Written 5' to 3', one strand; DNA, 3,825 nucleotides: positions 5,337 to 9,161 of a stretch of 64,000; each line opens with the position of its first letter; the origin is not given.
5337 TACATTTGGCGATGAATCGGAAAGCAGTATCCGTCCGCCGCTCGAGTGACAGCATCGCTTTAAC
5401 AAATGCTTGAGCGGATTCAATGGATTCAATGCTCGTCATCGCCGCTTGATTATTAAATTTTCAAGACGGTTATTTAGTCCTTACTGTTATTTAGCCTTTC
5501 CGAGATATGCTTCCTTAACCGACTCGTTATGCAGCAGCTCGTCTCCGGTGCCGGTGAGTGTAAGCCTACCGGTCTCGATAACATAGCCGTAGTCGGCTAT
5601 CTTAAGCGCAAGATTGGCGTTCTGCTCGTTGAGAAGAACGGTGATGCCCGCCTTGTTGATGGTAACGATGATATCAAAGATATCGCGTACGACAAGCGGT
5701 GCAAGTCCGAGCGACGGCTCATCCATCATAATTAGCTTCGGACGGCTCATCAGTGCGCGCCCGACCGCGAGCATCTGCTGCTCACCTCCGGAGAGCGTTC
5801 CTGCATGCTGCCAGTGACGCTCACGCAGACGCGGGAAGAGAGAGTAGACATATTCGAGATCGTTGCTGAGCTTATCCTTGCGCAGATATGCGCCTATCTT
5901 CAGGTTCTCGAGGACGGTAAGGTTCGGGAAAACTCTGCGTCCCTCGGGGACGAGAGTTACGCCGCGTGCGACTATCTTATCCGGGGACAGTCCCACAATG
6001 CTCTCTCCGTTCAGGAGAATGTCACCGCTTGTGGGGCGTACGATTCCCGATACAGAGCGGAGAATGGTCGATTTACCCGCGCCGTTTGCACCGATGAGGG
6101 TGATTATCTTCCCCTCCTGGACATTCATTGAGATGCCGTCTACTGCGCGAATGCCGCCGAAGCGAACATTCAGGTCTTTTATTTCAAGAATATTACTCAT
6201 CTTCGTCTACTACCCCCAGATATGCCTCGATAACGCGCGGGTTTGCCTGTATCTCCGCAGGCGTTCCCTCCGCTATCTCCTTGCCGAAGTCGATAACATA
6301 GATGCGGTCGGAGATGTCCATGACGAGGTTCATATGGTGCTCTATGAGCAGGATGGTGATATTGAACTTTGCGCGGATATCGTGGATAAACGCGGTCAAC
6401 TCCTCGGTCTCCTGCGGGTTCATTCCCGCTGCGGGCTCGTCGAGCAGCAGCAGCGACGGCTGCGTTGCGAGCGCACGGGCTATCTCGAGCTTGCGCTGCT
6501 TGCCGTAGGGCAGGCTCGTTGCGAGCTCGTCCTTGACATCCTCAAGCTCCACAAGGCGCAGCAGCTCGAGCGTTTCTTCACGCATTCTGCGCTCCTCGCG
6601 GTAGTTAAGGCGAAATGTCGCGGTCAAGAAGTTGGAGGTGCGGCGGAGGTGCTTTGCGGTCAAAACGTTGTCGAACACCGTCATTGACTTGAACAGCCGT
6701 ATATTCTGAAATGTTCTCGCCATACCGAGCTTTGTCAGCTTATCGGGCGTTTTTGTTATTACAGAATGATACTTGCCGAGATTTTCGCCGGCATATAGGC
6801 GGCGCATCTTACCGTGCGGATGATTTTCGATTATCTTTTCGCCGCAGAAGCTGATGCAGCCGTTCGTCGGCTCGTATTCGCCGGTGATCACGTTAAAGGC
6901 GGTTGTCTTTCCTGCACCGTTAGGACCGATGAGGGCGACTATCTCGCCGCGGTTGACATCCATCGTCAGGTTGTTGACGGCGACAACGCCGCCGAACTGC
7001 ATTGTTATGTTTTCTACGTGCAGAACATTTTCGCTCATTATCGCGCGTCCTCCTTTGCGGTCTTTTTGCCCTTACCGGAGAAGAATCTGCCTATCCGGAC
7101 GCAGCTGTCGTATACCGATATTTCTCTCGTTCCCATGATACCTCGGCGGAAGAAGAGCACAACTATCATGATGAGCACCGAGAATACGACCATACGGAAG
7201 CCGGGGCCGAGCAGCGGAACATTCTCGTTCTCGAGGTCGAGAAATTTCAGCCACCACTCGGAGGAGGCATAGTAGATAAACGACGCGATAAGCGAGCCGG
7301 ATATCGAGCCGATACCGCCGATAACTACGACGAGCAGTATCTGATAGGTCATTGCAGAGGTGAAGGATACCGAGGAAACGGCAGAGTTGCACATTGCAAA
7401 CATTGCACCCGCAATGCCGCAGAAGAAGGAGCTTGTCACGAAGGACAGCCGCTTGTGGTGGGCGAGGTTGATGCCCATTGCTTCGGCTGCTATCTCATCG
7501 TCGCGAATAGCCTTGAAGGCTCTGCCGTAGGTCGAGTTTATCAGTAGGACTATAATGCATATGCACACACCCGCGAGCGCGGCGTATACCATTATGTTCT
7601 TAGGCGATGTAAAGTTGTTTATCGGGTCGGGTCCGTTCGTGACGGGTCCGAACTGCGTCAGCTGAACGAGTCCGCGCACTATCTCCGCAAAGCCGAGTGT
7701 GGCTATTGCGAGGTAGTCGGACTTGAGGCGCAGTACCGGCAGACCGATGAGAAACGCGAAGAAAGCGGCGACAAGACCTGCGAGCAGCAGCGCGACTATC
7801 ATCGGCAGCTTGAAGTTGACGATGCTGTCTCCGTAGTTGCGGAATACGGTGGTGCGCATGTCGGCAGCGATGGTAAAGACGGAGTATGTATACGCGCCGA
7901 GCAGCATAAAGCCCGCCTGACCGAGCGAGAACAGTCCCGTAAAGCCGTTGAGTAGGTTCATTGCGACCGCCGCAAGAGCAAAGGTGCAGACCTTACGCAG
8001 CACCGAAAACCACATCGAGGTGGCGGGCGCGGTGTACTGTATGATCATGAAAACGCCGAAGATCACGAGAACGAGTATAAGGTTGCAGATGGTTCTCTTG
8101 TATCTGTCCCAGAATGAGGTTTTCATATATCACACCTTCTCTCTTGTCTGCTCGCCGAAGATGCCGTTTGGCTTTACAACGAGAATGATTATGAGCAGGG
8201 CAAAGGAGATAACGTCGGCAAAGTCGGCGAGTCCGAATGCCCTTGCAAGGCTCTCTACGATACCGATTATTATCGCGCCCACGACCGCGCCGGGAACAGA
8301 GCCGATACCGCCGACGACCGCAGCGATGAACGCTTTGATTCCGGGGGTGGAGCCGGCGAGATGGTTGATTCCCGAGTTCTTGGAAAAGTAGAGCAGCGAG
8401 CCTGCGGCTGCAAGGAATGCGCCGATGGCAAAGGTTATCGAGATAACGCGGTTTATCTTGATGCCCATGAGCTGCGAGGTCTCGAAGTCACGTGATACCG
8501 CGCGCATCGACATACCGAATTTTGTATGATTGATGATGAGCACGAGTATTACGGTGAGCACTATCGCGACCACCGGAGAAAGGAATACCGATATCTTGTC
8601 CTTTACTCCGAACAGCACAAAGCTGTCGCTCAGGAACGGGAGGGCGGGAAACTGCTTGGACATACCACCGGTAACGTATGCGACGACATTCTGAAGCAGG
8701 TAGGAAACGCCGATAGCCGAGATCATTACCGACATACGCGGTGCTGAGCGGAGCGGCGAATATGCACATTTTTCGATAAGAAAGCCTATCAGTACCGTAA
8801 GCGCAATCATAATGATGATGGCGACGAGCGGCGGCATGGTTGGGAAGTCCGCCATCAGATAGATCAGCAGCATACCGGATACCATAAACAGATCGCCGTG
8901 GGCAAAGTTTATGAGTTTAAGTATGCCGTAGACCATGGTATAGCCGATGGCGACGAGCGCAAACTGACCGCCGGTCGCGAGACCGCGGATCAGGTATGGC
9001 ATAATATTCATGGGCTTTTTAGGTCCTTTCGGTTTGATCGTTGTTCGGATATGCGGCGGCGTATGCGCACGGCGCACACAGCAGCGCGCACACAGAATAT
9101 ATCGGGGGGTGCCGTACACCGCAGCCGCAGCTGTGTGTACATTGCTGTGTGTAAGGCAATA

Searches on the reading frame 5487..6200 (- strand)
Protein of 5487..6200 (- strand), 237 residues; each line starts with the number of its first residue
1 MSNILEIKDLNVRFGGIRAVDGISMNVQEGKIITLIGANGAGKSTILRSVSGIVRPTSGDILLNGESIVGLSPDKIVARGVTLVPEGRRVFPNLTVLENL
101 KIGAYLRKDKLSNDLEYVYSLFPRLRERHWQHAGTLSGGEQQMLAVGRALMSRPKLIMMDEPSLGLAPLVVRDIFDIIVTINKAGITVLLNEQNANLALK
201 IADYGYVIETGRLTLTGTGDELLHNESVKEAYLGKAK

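Call 59: search_protein_families(library=ncbifam, proteins=[window:5487-6200:-], max_evalue=1e-10)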
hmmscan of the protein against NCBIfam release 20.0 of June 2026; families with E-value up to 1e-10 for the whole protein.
window:5487-6200:- (237 aa): 162 families (the best 25 are shown)
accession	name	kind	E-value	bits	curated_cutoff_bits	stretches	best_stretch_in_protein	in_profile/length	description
NF008626.0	PRK11614.1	equivalog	9.5e-82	274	441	1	3-234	4-236/237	high-affinity branched-chain amino acid ABC transporter ATP-binding protein LivF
TIGR03410.1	urea_trans_UrtE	equivalog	7.9e-64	215.3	285.8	1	5-230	1-226/230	urea ABC transporter ATP-binding subunit UrtE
NF008449.1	PRK11300.1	equivalog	3.2e-48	164.2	362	2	2-104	3-105/255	high-affinity branched-chain amino acid ABC transporter ATP-binding protein LivG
TIGR04406.1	LPS_export_lptB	equivalog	1.4e-47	162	240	1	5-235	2-235/239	LPS export ABC transporter ATP-binding protein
TIGR03411.1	urea_trans_UrtD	equivalog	6.8e-41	140.5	304.1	1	4-235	2-242/242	urea ABC transporter ATP-binding protein UrtD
TIGR01188.1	drrA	subfamily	2e-39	135.7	312.45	1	13-224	2-213/302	daunorubicin resistance ABC transporter, ATP-binding protein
NF008144.0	PRK10895.1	equivalog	2.4e-38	132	381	1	5-235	4-237/241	LPS export ABC transporter ATP-binding protein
TIGR03265.1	PhnT2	equivalog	2.2e-35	122.5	457.7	1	2-224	2-224/353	putative 2-aminoethylphosphonate ABC transporter ATP-binding protein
NF011967.0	PRK15439.1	equivalog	8.4e-35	120.2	586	2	2-107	9-114/510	autoinducer 2 ABC transporter ATP-binding protein LsrA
TIGR03740.1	galliderm_ABC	subfamily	2.1e-34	119.1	309.75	1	5-218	1-207/223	lantibiotic protection ABC transporter ATP-binding subunit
TIGR02315.1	ABC_phnC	equivalog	2.4e-34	118.8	266.1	1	4-230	1-240/243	phosphonate ABC transporter ATP-binding protein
NF047930.1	ABC_ATP_B6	equivalog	8.7e-34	117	670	1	4-214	2-215/510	putative B6 ABC transporter ATP-binding protein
NF007027.0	PRK09493.1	equivalog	3.6e-32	111.6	379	1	5-227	2-228/240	glutamine ABC transporter ATP-binding protein GlnQ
NF008442.0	PRK11288.1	equivalog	5.2e-32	110.8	689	1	2-106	5-109/504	L-arabinose ABC transporter ATP-binding protein AraG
TIGR01186.1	proV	subfamily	7.3e-32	110.9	326.6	1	15-227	4-222/363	betaine/proline/choline family ABC transporter ATP-binding protein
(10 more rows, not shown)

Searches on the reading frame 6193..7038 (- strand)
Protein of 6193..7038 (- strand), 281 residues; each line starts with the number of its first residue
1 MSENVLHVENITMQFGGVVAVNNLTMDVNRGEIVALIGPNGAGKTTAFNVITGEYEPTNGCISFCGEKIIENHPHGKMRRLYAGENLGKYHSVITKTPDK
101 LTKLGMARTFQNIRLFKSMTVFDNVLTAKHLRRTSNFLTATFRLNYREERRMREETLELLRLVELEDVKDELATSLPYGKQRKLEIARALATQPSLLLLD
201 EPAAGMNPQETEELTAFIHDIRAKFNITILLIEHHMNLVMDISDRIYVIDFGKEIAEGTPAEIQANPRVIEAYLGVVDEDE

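Call 59: search_protein_families(library=ncbifam, proteins=[window:6193-7038:-], max_evalue=1e-10)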
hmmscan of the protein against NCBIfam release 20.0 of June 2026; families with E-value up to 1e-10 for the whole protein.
window:6193-7038:- (281 aa): 167 families (the best 25 are shown)
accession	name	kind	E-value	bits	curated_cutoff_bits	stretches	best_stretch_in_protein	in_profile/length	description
NF008449.1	PRK11300.1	equivalog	6.4e-87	291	362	2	91-275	67-253/255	high-affinity branched-chain amino acid ABC transporter ATP-binding protein LivG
TIGR03411.1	urea_trans_UrtD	equivalog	2.1e-58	197.9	304.1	2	84-275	57-241/242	urea ABC transporter ATP-binding protein UrtD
TIGR04406.1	LPS_export_lptB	equivalog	3.1e-45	154.4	240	2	99-275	71-234/239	LPS export ABC transporter ATP-binding protein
TIGR03410.1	urea_trans_UrtE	equivalog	2.4e-39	135.2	285.8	2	91-266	62-222/230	urea ABC transporter ATP-binding subunit UrtE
TIGR01188.1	drrA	subfamily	1.3e-38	133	312.45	2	127-265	77-213/302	daunorubicin resistance ABC transporter, ATP-binding protein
TIGR00968.1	3a0106s01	subfamily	3e-38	131.7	342.75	2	106-275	74-232/237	sulfate ABC transporter ATP-binding protein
TIGR03265.1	PhnT2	equivalog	1.8e-37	129.4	457.7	2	93-268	67-227/353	putative 2-aminoethylphosphonate ABC transporter ATP-binding protein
NF010069.0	PRK13549.1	equivalog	9e-37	126.7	699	1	1-271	1-237/513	xylose ABC transporter ATP-binding protein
TIGR02315.1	ABC_phnC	equivalog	3.1e-36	125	266.1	1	5-265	1-235/243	phosphonate ABC transporter ATP-binding protein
TIGR01186.1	proV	subfamily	8.3e-36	123.8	326.6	1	16-268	4-222/363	betaine/proline/choline family ABC transporter ATP-binding protein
NF008144.0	PRK10895.1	equivalog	1.1e-35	123.2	381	1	104-275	78-236/241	LPS export ABC transporter ATP-binding protein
TIGR03864.1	PQQ_ABC_ATP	hypoth_equivalog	1.3e-35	123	302.25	2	151-266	108-222/236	ABC transporter, ATP-binding subunit, PQQ-dependent alcohol dehydrogenase system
TIGR03005.1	ectoine_ehuA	equivalog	1.8e-35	122.4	345.4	1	7-268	2-239/252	ectoine/hydroxyectoine ABC transporter ATP-binding protein EhuA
NF043075.1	MMSYN1_0197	equivalog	8.6e-35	120.3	550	2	106-268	76-225/341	spermidine/putrescine ABC transporter ATP-binding protein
NF010060.0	PRK13537.1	equivalog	6.3e-34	117.3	521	2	133-264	107-234/314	nodulation factor ABC transporter ATP-binding protein NodI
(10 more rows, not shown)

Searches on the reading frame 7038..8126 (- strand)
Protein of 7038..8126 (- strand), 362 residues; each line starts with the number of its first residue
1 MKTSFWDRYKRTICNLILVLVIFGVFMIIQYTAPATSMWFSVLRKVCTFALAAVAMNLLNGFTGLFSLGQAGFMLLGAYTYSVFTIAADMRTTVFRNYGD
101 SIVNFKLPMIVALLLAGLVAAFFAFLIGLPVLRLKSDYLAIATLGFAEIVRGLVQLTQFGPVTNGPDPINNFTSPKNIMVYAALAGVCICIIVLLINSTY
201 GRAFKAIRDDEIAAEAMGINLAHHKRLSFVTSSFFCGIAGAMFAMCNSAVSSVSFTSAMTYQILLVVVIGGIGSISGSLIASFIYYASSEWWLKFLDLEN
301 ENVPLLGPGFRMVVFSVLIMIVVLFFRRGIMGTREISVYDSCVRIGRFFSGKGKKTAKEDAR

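Call 59: search_protein_families(library=ncbifam, proteins=[window:7038-8126:-], max_evalue=1e-10)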
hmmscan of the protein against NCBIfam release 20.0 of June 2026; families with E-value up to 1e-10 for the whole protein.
window:7038-8126:- (362 aa): 4 families
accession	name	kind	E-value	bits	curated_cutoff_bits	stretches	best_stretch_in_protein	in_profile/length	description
NF008450.0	PRK11301.1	subfamily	1.2e-36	127.1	366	2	18-176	94-229/418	high-affinity branched-chain amino acid ABC transporter permease LivM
TIGR03408.1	urea_trans_UrtC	equivalog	2.4e-19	70.2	296.2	1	37-332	6-312/313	urea ABC transporter permease subunit UrtC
TIGR03727.1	urea_t_UrtC_arc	equivalog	3.3e-14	52.6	575.55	1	179-336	198-343/369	urea ABC transporter, permease protein UrtC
TIGR03409.1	urea_trans_UrtB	equivalog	5.2e-12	46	250.3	1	41-285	6-250/291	urea ABC transporter permease subunit UrtB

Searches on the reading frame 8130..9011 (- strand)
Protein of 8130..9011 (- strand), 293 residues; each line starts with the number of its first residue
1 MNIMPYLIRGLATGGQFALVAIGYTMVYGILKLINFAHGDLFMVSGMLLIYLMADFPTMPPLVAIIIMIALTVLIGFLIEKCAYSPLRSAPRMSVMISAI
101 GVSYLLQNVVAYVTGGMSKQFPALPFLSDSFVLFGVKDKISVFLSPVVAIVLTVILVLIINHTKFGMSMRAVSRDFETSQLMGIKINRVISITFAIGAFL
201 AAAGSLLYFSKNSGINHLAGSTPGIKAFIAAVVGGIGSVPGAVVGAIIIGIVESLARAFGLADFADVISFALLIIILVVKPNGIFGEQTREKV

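Call 59: search_protein_families(library=ncbifam, proteins=[window:8130-9011:-], max_evalue=1e-10)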
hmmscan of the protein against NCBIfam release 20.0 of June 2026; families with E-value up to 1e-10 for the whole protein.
window:8130-9011:- (293 aa): 4 families
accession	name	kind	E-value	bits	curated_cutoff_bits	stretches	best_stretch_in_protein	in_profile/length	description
NF008011.0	PRK10740.1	equivalog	9.1e-57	193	379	1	7-293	12-308/308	high-affinity branched-chain amino acid ABC transporter permease LivH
TIGR03409.1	urea_trans_UrtB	equivalog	5.5e-37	128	250.3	1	7-290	4-291/291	urea ABC transporter permease subunit UrtB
TIGR03622.1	urea_t_UrtB_arc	equivalog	1.2e-25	90.3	374.25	1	17-286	14-278/284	urea ABC transporter, permease protein UrtB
NF007067.0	PRK09512.1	equivalog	2.5e-11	43.3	398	1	17-279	56-315/321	ribose ABC transporter permease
